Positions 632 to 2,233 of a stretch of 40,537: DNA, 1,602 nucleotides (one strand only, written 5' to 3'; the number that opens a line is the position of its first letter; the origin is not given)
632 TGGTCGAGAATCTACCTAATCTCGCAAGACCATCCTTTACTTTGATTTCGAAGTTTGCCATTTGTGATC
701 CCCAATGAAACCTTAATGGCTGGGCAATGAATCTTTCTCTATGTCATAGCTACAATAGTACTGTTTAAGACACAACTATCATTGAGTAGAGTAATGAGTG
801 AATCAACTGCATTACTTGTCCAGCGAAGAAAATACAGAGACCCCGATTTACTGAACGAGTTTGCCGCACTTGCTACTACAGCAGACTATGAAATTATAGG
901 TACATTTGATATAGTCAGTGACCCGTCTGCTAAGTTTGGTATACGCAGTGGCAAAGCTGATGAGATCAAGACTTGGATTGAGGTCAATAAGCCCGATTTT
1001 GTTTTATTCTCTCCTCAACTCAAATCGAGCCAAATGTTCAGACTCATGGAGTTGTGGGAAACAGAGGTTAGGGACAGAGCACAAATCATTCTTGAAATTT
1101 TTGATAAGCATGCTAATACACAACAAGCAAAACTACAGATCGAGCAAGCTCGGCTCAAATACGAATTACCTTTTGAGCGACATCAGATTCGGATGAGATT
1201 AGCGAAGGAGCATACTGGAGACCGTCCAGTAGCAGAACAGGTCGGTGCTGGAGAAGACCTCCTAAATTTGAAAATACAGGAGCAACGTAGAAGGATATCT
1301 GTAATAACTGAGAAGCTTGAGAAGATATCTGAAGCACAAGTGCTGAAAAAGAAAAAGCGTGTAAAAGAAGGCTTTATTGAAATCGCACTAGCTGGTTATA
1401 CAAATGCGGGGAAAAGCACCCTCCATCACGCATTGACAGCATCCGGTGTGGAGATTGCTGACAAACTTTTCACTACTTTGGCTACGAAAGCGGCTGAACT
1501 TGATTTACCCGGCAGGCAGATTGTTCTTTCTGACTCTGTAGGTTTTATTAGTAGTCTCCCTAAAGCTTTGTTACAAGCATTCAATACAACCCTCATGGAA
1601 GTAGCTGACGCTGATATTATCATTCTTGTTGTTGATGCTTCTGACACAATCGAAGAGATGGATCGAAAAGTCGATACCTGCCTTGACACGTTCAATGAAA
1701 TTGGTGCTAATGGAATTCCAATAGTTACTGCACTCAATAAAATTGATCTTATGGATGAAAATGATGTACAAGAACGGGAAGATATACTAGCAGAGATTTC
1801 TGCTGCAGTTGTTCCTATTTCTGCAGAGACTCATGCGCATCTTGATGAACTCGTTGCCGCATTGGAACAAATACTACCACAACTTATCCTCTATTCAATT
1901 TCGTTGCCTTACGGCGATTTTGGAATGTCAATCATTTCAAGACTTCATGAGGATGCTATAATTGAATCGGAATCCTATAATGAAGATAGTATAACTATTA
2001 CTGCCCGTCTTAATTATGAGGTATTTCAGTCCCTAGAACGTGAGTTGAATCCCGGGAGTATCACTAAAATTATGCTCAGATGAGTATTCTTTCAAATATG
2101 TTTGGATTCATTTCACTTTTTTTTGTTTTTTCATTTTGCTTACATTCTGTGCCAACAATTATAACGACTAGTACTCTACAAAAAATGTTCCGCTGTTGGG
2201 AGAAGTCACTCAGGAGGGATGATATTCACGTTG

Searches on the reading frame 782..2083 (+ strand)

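Call 68: search_protein_families(library=pfam, proteins=[window:782-2083:+], max_evalue=0.001)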
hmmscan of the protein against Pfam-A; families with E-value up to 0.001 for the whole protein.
window:782-2083:+ (433 aa): 8 families
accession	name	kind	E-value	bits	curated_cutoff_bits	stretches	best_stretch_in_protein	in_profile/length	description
PF01926.29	MMR_HSR1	-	6.7e-19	68.5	21.9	1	200-320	1-113/113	50S ribosome-binding GTPase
PF13167.11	GTP-bdg_N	-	1.4e-16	61.2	25.4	1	24-107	4-88/89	GTP-binding GTPase N-terminal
PF02421.24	FeoB_N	-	1.3e-11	44.7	27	1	200-360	2-155/156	Ferrous iron transport protein B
PF16360.10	GTP-bdg_M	-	5e-10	40.2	29.5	1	110-193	1-79/79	GTP-binding GTPase Middle Region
PF00009.33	GTP_EFTU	-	3.5e-08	33.7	26.5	1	273-366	89-187/188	Elongation factor Tu GTP binding domain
PF03193.22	RsgA_GTPase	-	2.2e-07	31.3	30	1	273-363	19-106/174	RsgA GTPase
PF16897.10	MMR_HSR1_Xtn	-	3.1e-05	24.3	35.2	1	297-360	42-99/106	C-terminal region of MMR_HSR1 domain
PF10662.15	PduV-EutP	-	0.00044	20.5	21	0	201-362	4-142/143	Ethanolamine utilisation - propanediol utilisation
